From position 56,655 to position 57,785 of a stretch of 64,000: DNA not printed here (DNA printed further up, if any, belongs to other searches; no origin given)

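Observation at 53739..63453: Catabolic locus mixing CoA-thioester enzymes with O2-dependent extradiol ring cleavage; substrate unassigned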

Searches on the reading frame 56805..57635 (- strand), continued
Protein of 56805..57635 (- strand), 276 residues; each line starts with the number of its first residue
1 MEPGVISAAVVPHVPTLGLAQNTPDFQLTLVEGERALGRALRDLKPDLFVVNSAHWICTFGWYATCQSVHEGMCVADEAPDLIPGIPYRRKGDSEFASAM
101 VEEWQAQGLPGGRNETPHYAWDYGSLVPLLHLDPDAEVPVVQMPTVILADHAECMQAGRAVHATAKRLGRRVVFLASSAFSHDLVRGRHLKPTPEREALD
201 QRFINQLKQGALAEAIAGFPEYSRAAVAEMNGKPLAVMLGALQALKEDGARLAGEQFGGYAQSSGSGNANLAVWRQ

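Call 42: search_protein_families(library=pfam, proteins=[L019:5023-5508:-, L019:5542-6366:-, L019:5044-6516:+, L009:4761-5621:+, L009:5236-5694:+, L013:6299-7159:+, L008:11011-12180:+], max_evalue=0.001)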
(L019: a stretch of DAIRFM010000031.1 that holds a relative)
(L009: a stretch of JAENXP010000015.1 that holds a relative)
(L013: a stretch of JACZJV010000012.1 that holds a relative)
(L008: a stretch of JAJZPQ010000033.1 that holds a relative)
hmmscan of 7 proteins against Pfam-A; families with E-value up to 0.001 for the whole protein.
L019:5023-5508:- (161 aa): 2 families
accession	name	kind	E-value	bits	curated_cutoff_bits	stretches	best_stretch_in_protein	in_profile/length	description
PF01047.28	MarR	-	1.2e-12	47.9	24.6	1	50-107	1-58/59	MarR family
PF12802.13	MarR_2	-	3e-12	46.9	27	1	55-107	8-61/61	MarR family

L019:5542-6366:- (274 aa): 0 families

L019:5044-6516:+ (490 aa): 2 families
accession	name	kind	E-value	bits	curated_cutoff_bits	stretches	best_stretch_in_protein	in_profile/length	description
PF00175.26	NAD_binding_1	-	4.6e-19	69.5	22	1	365-467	1-107/109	Oxidoreductase NAD-binding domain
PF00970.30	FAD_binding_6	-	3.4e-05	24.5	21.1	1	262-353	2-97/99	Oxidoreductase FAD-binding domain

L009:4761-5621:+ (286 aa): 3 families
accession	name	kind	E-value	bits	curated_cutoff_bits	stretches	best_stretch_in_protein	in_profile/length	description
PF00175.26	NAD_binding_1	-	4e-20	72.9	22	1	158-260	1-107/109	Oxidoreductase NAD-binding domain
PF00970.30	FAD_binding_6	-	4.2e-11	43.5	21.1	1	55-146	2-97/99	Oxidoreductase FAD-binding domain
PF08030.17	NAD_binding_6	-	0.00012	22.6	22.2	1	156-209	4-63/156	Ferric reductase NAD binding domain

L009:5236-5694:+ (152 aa): 0 families

L013:6299-7159:+ (286 aa): 3 families
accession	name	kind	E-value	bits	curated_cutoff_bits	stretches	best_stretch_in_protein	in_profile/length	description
PF00175.26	NAD_binding_1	-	3.5e-19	69.9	22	1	158-260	1-107/109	Oxidoreductase NAD-binding domain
PF00970.30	FAD_binding_6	-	1.3e-10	41.9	21.1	1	55-145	2-96/99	Oxidoreductase FAD-binding domain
PF08030.17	NAD_binding_6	-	0.00023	21.7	22.2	1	156-210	4-64/156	Ferric reductase NAD binding domain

L008:11011-12180:+ (389 aa): 3 families
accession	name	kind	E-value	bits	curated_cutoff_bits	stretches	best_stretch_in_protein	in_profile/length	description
PF13458.12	Peripla_BP_6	-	1e-67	229.7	31.7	1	26-368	1-341/343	Periplasmic binding protein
PF13433.12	Peripla_BP_5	-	7.3e-27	94.8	27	1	27-367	1-338/363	Periplasmic binding protein domain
PF01094.35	ANF_receptor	-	9.4e-12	45.1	25.4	1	50-323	9-294/353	Receptor family ligand binding region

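Call 43: search_protein_families(library=pfam, proteins=[L010:2370-2996:+, L010:3122-4471:+, L010:4531-5502:-, L010:5912-7531:+, L010:7574-7993:+, L010:8898-9920:+, L010:10873-11451:+, L010:11430-12770:+], max_evalue=0.001)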
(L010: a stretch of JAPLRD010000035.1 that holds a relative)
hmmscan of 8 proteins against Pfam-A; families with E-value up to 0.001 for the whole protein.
L010:2370-2996:+ (208 aa): 2 families
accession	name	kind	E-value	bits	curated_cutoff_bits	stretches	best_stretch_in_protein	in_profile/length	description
PF17932.6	TetR_C_24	-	1.9e-18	67.2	26.4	1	82-196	2-114/114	Tetracyclin repressor-like, C-terminal domain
PF00440.29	TetR_N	-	1.8e-16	60.1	24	1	16-62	1-47/47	Bacterial regulatory proteins, tetR family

L010:3122-4471:+ (449 aa): 2 families
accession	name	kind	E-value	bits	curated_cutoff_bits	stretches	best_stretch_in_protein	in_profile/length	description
PF14535.12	AMP-binding_C_2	-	1.5e-19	70.4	25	1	348-440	1-92/96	AMP-binding enzyme C-terminal domain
PF00501.34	AMP-binding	-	9.2e-12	44.9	29.9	1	93-296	170-375/384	AMP-binding enzyme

L010:4531-5502:- (323 aa): 11 families
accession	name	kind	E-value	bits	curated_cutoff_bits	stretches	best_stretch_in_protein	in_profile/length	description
PF03308.22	MeaB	-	4e-86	288.8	23.1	1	35-291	16-271/273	Methylmalonyl Co-A mutase-associated GTPase MeaB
PF02492.25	cobW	-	8.5e-07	29.2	20.7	1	54-205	2-158/180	CobW/HypB/UreG, nucleotide-binding domain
PF13604.12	AAA_30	-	1.3e-05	25.5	27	1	51-88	17-54/191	AAA domain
PF00448.28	SRP54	-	5.8e-05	23.2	22.7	1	56-165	5-104/196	SRP54-type protein, GTPase domain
PF00009.33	GTP_EFTU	-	0.00046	20.3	26.5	0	193-255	124-187/188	Elongation factor Tu GTP binding domain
PF13401.12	AAA_22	-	0.00047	20.9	27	0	51-97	4-48/130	AAA domain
PF03029.23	ATP_bind_1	-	0.00055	20.2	27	0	57-92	1-36/240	Conserved hypothetical ATP binding protein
PF13191.12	AAA_16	-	0.00063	20.7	32.6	0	42-91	13-63/167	AAA ATPase domain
PF03266.21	NTPase_1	-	0.00078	19.8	23.9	0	55-83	2-30/168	NTPase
PF03205.20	MobB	-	0.0008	19.8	26.6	0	54-88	1-35/133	Molybdopterin guanine dinucleotide synthesis protein B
PF01926.29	MMR_HSR1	-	0.00088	19.8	21.9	0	55-74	2-21/113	50S ribosome-binding GTPase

L010:5912-7531:+ (539 aa): 1 family
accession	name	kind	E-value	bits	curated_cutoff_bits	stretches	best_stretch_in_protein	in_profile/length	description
PF01642.28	MM_CoA_mutase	-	1.3e-122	410.4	22.1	1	5-520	2-509/512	Methylmalonyl-CoA mutase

L010:7574-7993:+ (139 aa): 1 family
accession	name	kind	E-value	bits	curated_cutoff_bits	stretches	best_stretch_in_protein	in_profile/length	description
PF02310.24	B12-binding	-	1.2e-22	80.4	32.1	1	10-120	1-114/121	B12 binding domain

L010:8898-9920:+ (340 aa): 1 family
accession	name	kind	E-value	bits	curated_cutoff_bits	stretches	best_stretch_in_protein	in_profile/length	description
PF03480.18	DctP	-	1e-40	140.3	23.4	1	31-313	3-283/286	Bacterial extracellular solute-binding protein, family 7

L010:10873-11451:+ (192 aa): 1 family
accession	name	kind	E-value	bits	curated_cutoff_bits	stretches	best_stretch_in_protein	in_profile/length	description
PF04290.18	DctQ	-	4.5e-18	65.9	28.3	1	57-182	1-125/132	Tripartite ATP-independent periplasmic transporters, DctQ component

L010:11430-12770:+ (446 aa): 1 family
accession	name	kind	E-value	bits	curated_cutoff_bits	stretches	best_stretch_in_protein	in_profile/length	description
PF06808.19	DctM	-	2.2e-89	300.6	23.8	1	17-436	1-412/413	Tripartite ATP-independent periplasmic transporter, DctM component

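Call 51: find_related_loci(query=A3, collection=metagenome_contigs, flank=10000)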
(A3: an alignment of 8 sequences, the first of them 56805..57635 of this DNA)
Query A3 (276 aa) in metagenome_contigs; peptide patterns used: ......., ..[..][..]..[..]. (x = any residue, [..] = any of these).
244 stretches matched a pattern; 205 encode a relative of the query (tblastn E <= 1e-3); the best 80 are kept; 80 distinct loci.
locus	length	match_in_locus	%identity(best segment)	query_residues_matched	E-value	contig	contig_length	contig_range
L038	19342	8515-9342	94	1-276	6e-177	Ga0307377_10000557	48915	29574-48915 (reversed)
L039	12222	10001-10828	92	1-276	5e-174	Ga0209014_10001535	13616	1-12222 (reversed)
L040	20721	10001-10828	92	1-276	5e-174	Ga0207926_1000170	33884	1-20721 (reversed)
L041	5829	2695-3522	92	1-276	4e-176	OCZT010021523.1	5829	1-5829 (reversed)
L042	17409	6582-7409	92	1-276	5e-174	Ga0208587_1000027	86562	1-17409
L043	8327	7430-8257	90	1-276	1e-172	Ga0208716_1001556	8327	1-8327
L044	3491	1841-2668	91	1-276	1e-180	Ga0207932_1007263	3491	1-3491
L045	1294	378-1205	88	1-276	0e+0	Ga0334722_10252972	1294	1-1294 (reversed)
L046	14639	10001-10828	88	1-276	6e-168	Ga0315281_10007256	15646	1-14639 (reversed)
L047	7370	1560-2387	88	1-276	2e-167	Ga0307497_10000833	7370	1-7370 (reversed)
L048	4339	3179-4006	88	1-276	4e-171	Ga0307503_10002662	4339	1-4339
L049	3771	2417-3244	88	1-276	1e-172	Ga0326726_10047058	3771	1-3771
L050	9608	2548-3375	87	1-276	2e-165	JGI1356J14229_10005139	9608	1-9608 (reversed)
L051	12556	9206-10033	86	1-276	4e-165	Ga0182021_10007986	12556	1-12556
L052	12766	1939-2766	87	1-276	5e-165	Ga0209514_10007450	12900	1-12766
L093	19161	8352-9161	66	4-273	5e-118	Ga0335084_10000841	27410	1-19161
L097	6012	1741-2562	63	4-276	4e-115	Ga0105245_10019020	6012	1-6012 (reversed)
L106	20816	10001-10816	65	2-273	8e-112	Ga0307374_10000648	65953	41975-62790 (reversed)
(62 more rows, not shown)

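Call 54: search_protein_families(library=pfam, proteins=[L106:2946-4001:+, L106:3979-4926:+, L106:4947-5654:+, L106:5934-7028:+, L106:12061-13887:+, L106:13953-14414:+, L106:14425-16776:+, L106:16773-17756:+, L106:768-2312:+, L093:6690-7709:+], max_evalue=0.001)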
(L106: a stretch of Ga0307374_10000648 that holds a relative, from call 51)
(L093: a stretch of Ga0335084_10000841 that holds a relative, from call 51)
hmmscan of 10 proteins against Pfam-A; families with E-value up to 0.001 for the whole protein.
L106:2946-4001:+ (351 aa): 3 families
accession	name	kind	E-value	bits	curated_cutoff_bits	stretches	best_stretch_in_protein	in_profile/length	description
PF00111.32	Fer2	-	1.2e-16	60.9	21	1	25-99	3-76/77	2Fe-2S iron-sulfur cluster binding domain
PF00175.26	NAD_binding_1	-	1.3e-16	61.7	22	1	226-328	1-107/109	Oxidoreductase NAD-binding domain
PF00970.30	FAD_binding_6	-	4.1e-09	37.1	21.1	1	123-213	2-96/99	Oxidoreductase FAD-binding domain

L106:3979-4926:+ (315 aa): 4 families
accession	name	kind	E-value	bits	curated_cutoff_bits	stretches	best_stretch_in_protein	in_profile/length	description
PF00106.31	adh_short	-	2.8e-43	148.1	26.6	1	17-213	1-188/195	short chain dehydrogenase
PF13561.12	adh_short_C2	-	9.5e-40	137.1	27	1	25-258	3-230/236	Enoyl-(Acyl carrier protein) reductase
PF08659.16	KR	-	8.2e-14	52.4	22.6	1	20-186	4-160/180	KR domain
PF01370.27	Epimerase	-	0.0003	20.7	20.9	1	20-172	2-124/240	NAD dependent epimerase/dehydratase family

L106:4947-5654:+ (235 aa): 1 family
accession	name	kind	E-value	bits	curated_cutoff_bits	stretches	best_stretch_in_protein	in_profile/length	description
PF05138.18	PaaA_PaaC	-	3.5e-22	79.3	28.5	1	9-228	4-227/263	Phenylacetic acid catabolic protein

L106:5934-7028:+ (364 aa): 1 family
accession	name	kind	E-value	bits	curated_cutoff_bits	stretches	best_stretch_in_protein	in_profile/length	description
PF01557.24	FAA_hydrolase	-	9.4e-55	186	23.9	1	155-358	1-213/214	Fumarylacetoacetate (FAA) hydrolase C-terminal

L106:12061-13887:+ (608 aa): 2 families
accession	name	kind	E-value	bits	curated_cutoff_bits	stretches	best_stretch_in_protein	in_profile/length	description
PF00501.34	AMP-binding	-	2.3e-69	234.5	29.9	1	110-454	7-378/384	AMP-binding enzyme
PF13193.12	AMP-binding_C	-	2.9e-23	83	24.5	1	508-586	1-76/76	AMP-binding enzyme C-terminal domain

L106:13953-14414:+ (153 aa): 3 families
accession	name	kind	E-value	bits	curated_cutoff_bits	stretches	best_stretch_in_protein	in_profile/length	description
PF01799.25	Fer2_2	-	1.4e-32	112.1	30.3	1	75-148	1-75/75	[2Fe-2S] binding domain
PF00111.32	Fer2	-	5.5e-09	36.3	21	1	8-64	2-75/77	2Fe-2S iron-sulfur cluster binding domain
PF13085.11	Fer2_3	-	3.6e-06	27.4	27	1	38-80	49-90/107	2Fe-2S iron-sulfur cluster binding domain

L106:14425-16776:+ (783 aa): 3 families
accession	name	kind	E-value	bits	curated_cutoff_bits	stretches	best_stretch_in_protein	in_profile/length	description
PF20256.3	MoCoBD_2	-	5.1e-75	253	27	1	427-706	6-283/283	Molybdopterin cofactor-binding domain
PF02738.23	MoCoBD_1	-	1.5e-70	237.5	27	1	153-398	1-244/244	Molybdopterin cofactor-binding domain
PF01315.27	Ald_Xan_dh_C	-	1.4e-30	106.3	31.3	1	31-137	1-110/110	Aldehyde oxidase and xanthine dehydrogenase, a/b hammerhead domain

L106:16773-17756:+ (327 aa): 2 families
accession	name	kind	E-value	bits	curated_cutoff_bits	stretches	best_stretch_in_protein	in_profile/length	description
PF00941.27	FAD_binding_5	-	1.3e-41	142.7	27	1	7-212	3-167/170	FAD binding domain in molybdopterin dehydrogenase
PF03450.22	CO_deh_flav_C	-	3.2e-13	50.1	25.5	1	223-322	3-101/102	CO dehydrogenase flavoprotein C-terminal domain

L106:768-2312:+ (514 aa): 1 family
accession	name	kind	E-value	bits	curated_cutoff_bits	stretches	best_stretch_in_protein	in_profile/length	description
PF00909.26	Ammonium_transp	-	8e-124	413.8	23.2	1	118-512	1-397/399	Ammonium Transporter Family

L093:6690-7709:+ (339 aa): 0 families
